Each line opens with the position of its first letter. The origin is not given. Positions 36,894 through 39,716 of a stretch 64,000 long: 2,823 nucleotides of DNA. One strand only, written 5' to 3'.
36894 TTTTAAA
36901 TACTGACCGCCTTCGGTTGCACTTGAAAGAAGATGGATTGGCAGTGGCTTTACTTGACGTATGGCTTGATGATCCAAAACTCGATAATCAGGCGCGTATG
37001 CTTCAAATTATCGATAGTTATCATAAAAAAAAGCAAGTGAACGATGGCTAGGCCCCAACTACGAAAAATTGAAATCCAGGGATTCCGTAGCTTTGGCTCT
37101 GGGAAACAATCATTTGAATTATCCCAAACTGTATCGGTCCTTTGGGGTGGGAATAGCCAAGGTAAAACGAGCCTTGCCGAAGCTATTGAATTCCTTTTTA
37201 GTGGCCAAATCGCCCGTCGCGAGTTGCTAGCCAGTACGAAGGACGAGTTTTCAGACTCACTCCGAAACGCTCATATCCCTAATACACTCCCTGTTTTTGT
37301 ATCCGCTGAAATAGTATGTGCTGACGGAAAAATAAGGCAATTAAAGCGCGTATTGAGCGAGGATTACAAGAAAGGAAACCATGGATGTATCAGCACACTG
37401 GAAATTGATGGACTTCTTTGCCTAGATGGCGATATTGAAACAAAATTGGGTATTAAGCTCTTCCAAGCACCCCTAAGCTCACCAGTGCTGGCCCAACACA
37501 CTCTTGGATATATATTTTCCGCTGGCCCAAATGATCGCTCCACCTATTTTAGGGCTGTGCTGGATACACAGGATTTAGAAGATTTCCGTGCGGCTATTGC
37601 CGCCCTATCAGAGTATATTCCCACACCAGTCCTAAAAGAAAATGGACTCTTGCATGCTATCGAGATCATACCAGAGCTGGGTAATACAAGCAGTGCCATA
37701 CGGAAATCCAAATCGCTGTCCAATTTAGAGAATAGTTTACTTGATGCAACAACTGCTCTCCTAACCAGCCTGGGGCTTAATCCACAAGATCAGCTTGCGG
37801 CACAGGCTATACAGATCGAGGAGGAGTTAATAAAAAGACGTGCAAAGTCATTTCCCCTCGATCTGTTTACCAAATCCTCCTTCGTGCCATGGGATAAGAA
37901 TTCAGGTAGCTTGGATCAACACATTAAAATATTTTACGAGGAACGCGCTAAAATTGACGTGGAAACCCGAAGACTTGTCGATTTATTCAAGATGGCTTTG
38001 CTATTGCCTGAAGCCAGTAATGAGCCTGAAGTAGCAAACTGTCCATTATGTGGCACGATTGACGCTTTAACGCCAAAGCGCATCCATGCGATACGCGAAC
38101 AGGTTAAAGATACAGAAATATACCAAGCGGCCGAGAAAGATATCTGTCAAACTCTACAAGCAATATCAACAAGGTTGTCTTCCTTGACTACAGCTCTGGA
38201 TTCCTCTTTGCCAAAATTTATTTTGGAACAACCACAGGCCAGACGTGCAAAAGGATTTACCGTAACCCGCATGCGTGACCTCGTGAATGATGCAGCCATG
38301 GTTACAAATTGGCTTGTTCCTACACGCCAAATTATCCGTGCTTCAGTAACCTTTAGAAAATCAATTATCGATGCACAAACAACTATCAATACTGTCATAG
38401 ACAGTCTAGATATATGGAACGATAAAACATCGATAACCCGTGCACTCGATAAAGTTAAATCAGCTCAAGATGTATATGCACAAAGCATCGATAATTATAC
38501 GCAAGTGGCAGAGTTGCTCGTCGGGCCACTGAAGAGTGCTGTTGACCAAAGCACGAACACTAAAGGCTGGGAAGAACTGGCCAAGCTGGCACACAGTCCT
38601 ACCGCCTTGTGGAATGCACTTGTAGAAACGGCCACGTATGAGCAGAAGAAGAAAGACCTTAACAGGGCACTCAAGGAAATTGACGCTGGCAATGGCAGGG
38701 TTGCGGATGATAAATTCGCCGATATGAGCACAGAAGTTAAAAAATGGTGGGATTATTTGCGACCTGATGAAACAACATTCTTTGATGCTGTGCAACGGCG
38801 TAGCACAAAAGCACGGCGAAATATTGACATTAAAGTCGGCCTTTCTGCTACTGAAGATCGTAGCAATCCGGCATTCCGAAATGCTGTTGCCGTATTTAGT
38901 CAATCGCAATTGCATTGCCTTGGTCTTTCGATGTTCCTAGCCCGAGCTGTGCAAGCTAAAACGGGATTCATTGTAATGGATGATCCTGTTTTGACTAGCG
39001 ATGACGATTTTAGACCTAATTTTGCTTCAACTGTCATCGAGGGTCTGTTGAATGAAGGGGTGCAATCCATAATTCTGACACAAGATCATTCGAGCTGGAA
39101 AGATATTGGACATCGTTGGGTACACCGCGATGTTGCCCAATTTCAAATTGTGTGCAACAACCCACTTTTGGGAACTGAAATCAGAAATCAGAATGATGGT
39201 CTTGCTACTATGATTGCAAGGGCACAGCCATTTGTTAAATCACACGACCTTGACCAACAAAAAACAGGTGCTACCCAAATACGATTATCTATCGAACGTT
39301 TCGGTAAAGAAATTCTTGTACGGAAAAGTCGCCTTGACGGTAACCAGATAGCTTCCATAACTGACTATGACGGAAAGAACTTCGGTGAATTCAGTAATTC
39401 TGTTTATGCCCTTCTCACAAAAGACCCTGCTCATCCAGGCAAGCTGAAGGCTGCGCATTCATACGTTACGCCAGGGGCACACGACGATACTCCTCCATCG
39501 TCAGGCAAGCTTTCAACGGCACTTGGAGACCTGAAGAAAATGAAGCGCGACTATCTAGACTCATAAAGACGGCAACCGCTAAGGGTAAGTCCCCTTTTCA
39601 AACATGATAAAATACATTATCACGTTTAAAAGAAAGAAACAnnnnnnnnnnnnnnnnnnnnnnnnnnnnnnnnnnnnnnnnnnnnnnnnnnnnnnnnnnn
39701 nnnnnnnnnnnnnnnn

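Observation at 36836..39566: Rad50/RloC-like ABC ATPase with a CPLCG zinc-hook and an extra C-terminal domain, coupled to a 71-aa protein downstream of the R-M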

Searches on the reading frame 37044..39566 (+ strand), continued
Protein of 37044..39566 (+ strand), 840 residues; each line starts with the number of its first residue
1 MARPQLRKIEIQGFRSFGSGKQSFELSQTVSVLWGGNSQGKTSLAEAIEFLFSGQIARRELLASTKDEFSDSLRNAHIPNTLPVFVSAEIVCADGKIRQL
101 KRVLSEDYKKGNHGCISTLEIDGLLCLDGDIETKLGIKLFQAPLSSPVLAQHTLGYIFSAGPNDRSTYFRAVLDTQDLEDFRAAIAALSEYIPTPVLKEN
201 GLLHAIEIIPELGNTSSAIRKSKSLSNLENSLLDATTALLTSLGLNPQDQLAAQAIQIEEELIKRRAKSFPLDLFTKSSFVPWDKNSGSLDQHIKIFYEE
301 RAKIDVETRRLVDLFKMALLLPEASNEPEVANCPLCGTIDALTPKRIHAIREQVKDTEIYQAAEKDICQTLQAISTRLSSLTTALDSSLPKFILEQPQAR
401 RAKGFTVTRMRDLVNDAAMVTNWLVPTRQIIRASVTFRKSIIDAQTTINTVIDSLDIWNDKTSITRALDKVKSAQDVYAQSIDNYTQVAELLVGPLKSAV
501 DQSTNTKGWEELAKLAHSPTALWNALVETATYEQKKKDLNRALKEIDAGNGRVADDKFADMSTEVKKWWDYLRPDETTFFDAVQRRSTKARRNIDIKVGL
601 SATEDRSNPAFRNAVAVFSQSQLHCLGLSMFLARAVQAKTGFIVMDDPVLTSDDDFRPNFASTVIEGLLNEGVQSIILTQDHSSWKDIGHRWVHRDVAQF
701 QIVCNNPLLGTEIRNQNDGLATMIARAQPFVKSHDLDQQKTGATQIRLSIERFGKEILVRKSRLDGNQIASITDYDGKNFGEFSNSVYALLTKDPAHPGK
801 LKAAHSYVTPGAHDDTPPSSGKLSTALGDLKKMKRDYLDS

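Call 33: fold_search(model_id=the predicted structure, library=pdb)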
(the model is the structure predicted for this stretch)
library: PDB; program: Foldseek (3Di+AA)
matches with E <= 10: 1328; with E <= 0.001: 112
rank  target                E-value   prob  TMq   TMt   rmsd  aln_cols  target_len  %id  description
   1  7zr1_C                1.8e-13  1.00  0.32  0.34  65.7       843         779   14  Chaetomium thermophilum Mre11-Rad50-Nbs1 complex bound to ATPyS (composite structure) (released 2023-01-11)
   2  5xei                  4.7e-13  1.00  0.34  0.52  19.1       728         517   12  Crystal structure of the Smc head domain with a coiled coil and joint derived from Pyrococcus yayanosii (released 2017-06-07)
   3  7zr1_D                2.0e-12  1.00  0.30  0.32  71.6       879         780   12  Chaetomium thermophilum Mre11-Rad50-Nbs1 complex bound to ATPyS (composite structure) (released 2023-01-11)
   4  9q9m_A                1.1e-10  1.00  0.34  0.58  23.3       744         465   11  Cryo-EM structure of human Mre11-Rad50-Nbs1 (MRN) complex bound to DNA and telomeric factor TRF2 (released 2025-10-01)
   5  7w1m_B                1.4e-10  1.00  0.35  0.52  15.7       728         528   13  Cryo-EM structure of human cohesin-CTCF-DNA complex (released 2023-05-31)
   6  9bi4_C                2.1e-10  1.00  0.31  0.52  24.4       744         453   11  cryo EM structure of dsDNA bound Mre11-Rad50 complex (released 2025-01-15)
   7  9f5w_B                3.5e-10  1.00  0.35  0.52  17.9       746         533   11  Human condensin II - M18BP1 complex (released 2025-07-02)
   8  9q9i_A                3.9e-10  1.00  0.32  0.54  25.1       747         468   10  Cryo-EM structure of human Mre11-Rad50-Nbs1 complex bound to DNA (released 2025-10-01)
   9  9q9k_A                5.1e-10  1.00  0.33  0.56  22.3       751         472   11  Cryo-EM structure of human Mre11-Rad50 (MR) complex bound to DNA and telomeric factor TRF2 fragment (438-542) (released 2025-10-01)
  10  9q9i_B                9.1e-10  1.00  0.34  0.57  23.4       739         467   11  Cryo-EM structure of human Mre11-Rad50-Nbs1 complex bound to DNA (released 2025-10-01)
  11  9bi4_D                1.1e-09  1.00  0.31  0.52  25.3       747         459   12  cryo EM structure of dsDNA bound Mre11-Rad50 complex (released 2025-01-15)
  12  9q9m_B                2.1e-09  1.00  0.35  0.59  19.1       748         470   11  Cryo-EM structure of human Mre11-Rad50-Nbs1 (MRN) complex bound to DNA and telomeric factor TRF2 (released 2025-10-01)
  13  7qen_A                2.9e-09  1.00  0.31  0.53  15.7       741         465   10  S.c. Condensin core in DNA- and ATP-bound state (released 2022-06-15)
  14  5xns_A                3.1e-09  1.00  0.33  0.64  15.7       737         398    9  Crystal structure of the Smc head domain with an extended coiled coil bound to the C-terminal domain of ScpA derived f (released 2017-08-02)
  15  9q9j_B                3.3e-09  1.00  0.33  0.56  23.1       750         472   12  Cryo-EM structure of human Mre11-Rad50-Nbs1 (MRN) complex bound to DNA and telomeric factor TRF2 fragment (438-542) (released 2025-10-01)
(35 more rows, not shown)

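Call 69: find_encoding_contigs(protein=P0005, flank=10000, max_places=1)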
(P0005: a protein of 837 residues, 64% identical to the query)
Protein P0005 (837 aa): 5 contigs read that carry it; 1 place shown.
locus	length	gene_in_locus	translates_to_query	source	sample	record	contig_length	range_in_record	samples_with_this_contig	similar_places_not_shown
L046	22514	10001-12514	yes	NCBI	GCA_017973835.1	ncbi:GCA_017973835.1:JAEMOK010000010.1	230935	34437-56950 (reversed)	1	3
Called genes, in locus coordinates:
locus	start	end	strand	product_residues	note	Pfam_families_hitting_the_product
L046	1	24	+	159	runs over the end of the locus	-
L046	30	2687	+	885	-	PF04851:ResIII, PF19778:RE_endonuc (faint)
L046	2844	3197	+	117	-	-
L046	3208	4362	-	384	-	-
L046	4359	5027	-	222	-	PF01381:HTH_3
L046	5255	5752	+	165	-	-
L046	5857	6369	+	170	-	PF21983:NikA-like, PF05713:MobC (weak)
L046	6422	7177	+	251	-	PF03432:Relaxase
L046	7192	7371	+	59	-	-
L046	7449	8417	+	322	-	PF08401:ArdcN, PF18818:MPTase-PolyVal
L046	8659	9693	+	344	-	PF00589:Phage_integrase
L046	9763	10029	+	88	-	-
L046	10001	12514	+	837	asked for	PF02463:SMC_N, PF13175:AAA_15 (faint), PF13476:AAA_23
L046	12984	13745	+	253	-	PF00072:Response_reg, PF00486:Trans_reg_C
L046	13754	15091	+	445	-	PF00512:HisKA (weak), PF02518:HATPase_c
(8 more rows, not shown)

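Call 70: find_encoding_contigs(protein=P0043, flank=10000, max_places=1)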
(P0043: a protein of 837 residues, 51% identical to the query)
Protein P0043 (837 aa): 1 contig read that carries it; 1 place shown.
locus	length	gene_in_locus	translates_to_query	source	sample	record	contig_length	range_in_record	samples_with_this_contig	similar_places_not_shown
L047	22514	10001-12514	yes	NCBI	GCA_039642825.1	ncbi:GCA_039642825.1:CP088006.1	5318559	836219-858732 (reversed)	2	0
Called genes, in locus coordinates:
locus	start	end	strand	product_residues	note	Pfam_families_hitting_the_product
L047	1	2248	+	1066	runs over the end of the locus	PF00176:SNF2-rel_dom (faint), PF04851:ResIII (faint), PF00271:Helicase_C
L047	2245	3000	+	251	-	PF14335:DUF4391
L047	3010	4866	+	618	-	PF01555:N6_N4_Mtase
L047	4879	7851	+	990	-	PF04851:ResIII, PF00270:DEAD (weak), PF19778:RE_endonuc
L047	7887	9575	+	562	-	PF03235:GmrSD_N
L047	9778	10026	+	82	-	-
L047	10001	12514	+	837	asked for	PF02463:SMC_N, PF13476:AAA_23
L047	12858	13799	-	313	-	PF08447:PAS_3 (weak), PF00990:GGDEF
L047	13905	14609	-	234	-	PF00027:cNMP_binding, PF13545:HTH_Crp_2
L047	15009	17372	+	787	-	PF07715:Plug, PF00593:TonB_dep_Rec_b-barrel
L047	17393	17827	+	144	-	PF00036:EF-hand_1 (faint), PF13202:EF-hand_5 (faint), PF13405:EF-hand_6 (faint), PF13833:EF-hand_8 (faint), PF13499:EF-hand_7 (weak)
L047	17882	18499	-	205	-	PF13489:Methyltransf_23, PF13847:Methyltransf_31, PF08241:Methyltransf_11, PF08242:Methyltransf_12, PF13649:Methyltransf_25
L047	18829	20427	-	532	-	PF00496:SBP_bac_5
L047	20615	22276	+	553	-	PF00496:SBP_bac_5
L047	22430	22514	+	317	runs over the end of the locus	PF19300:BPD_transp_1_N, PF00528:BPD_transp_1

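Call 71: find_encoding_contigs(protein=P0112, flank=10000, max_places=1)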
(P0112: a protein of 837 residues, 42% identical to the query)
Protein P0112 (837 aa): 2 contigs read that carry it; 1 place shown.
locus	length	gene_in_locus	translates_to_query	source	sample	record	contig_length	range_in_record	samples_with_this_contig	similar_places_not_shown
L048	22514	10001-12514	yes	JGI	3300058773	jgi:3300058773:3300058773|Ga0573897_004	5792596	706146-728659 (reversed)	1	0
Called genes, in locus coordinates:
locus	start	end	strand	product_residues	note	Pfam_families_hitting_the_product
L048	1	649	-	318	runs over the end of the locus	-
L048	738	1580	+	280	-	PF02195:ParB_N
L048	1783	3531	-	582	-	-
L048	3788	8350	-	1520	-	-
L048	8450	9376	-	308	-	-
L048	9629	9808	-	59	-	-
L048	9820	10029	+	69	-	-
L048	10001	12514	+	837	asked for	PF02463:SMC_N, PF13175:AAA_15 (faint), PF13476:AAA_23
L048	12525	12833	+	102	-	PF11523:DUF3223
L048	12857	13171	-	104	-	-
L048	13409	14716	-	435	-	PF26900:Phage_lambda_Ea47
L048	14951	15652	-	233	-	PF08378:NERD, PF01396:Zn_ribbon_Top1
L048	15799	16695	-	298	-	-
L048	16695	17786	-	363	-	-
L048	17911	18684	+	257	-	PF08878:HamA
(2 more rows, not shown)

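Call 81: find_related_loci(query=A1, collection=viral_contigs, flank=8000)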
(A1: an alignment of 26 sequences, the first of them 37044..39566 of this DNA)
Query A1 (840 aa) in viral_contigs; peptide patterns used: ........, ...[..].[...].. (x = any residue, [..] = any of these).
25 stretches matched a pattern, but none encodes a relative of the query by tblastn (E <= 1e-3).

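Call 82: search_dna_similar(query=window:37044-39566:+, collection=plasmids, mode=protein, max_evalue=1e-20, max_rows=25)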
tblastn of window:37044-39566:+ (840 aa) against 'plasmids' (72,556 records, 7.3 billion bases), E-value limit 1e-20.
No match.

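Call 87: search_protein_families(library=padloc, alignment_id=A1, max_evalue=0.00001)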
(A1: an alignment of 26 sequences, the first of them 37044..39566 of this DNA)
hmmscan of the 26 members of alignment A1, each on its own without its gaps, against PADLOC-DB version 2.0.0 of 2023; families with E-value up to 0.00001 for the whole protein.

A. member 1, window:37044-39566:+ (840 aa): 18 families
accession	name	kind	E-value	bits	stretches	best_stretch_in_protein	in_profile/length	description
PDLC03859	LmuB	-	1.6e-18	65.2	1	5-681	4-585/611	-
PDLC03865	LmuB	-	4.2e-18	63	1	7-116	4-126/1007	-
PDLC03861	LmuB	-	1.2e-15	54.6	1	4-75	208-275/1213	-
PDLC00090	GajA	-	1.9e-10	38.1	1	5-63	2-59/659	AAA ATPase domain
PDLC04135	mad3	-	3.8e-09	34.6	1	6-80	2-74/374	mads_3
PDLC02747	PbeC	-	4.2e-08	30.5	1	6-62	3-60/632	PbeC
PDLC02979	AriA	-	3.6e-07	28.3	1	6-55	3-50/373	-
PDLC00278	PtuA1|PtuA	-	7.1e-07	26.8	1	6-62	3-57/436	AAA ATPase domain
PDLC00069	GajA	-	9.9e-07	25.5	1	7-83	4-74/687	AAA ATPase domain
PDLC00096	GajA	-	1.2e-06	25.5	1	6-61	3-57/630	AAA ATPase domain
PDLC00091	GajA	-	2.4e-06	24.7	1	6-73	3-67/627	AAA ATPase domain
PDLC00102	GajA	-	3.9e-06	23.6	1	6-65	3-60/532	AAA ATPase domain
PDLC03863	LmuB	-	5.7e-06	23.3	0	5-104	4-84/610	-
PDLC00271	PtuA1|PtuA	-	5.9e-06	24.1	0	5-71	2-66/421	AAA ATPase domain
PDLC00098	GajA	-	6.2e-06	23.2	0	7-64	4-59/534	AAA ATPase domain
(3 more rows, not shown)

B. families by the number of members that match (of 26 scanned): 27 families (the first 25 are shown)
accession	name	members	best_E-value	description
PDLC03859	LmuB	26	3.5e-22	-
PDLC03865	LmuB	26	3.1e-18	-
PDLC03861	LmuB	26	2.2e-17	-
PDLC00090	GajA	26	1.9e-10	AAA ATPase domain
PDLC02747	PbeC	25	8.7e-13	PbeC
PDLC04135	mad3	25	1.3e-12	mads_3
PDLC03863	LmuB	25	6.7e-11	-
PDLC00278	PtuA1|PtuA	15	1.3e-08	AAA ATPase domain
PDLC03868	LmuB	13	2.2e-12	-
PDLC04895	PDC-S06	11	3.3e-08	-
PDLC00102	GajA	10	9.2e-08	AAA ATPase domain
PDLC00098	GajA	7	4.5e-07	AAA ATPase domain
PDLC04891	PDC-S06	7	8e-07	-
PDLC02979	AriA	6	3.6e-07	-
PDLC00096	GajA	6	9.5e-07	AAA ATPase domain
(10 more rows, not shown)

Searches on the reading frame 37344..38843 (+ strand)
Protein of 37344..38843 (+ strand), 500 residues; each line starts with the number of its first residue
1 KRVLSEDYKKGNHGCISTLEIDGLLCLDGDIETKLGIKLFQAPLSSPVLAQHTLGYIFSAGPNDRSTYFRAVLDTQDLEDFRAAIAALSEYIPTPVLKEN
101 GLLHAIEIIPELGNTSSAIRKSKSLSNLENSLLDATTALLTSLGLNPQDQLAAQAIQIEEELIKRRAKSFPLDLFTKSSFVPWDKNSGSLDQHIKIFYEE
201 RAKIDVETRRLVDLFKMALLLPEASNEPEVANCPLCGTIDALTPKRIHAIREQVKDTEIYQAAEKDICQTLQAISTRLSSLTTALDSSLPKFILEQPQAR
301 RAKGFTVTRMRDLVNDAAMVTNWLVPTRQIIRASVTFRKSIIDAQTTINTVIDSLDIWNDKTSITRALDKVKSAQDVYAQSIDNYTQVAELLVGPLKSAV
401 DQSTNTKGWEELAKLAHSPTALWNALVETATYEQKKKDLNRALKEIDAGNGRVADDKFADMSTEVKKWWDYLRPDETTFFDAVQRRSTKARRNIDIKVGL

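Call 22: search_protein_families(library=padloc, proteins=[window:37344-38843:+], max_evalue=10)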
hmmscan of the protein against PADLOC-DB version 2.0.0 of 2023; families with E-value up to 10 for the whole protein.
window:37344-38843:+ (500 aa): 0 families

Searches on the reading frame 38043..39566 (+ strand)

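Call 19: search_protein_families(library=pfam, proteins=[window:38043-39566:+], max_evalue=10)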
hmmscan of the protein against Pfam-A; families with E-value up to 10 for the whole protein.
window:38043-39566:+ (507 aa): 2 families
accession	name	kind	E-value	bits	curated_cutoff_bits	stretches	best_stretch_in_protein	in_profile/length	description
PF04029.19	2-ph_phosp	-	0.011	15.3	26.4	1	129-159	98-128/226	2-phosphosulpholactate phosphatase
PF14805.11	THDPS_N_2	-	0.063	13.9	25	1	195-235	17-56/67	Tetrahydrodipicolinate N-succinyltransferase N-terminal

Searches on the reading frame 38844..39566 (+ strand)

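Call 22: search_protein_families(library=padloc, proteins=[window:38844-39566:+], max_evalue=10)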
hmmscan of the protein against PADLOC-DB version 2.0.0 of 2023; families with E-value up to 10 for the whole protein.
window:38844-39566:+ (240 aa): 6 families
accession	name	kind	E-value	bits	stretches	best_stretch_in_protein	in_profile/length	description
PDLC04895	PDC-S06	-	9.9e-06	22.3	1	16-80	560-628/784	-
PDLC03865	LmuB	-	4.3e-05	19.9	1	13-49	900-942/1007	-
PDLC03861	LmuB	-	0.00034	16.7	1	18-54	1107-1146/1213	-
PDLC04891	PDC-S06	-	0.003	14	1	17-81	622-685/858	-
PDLC04892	PDC-S06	-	0.018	11.3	1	17-66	613-663/843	-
PDLC02711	PbeC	-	0.044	10.2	1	19-88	557-628/646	PbeC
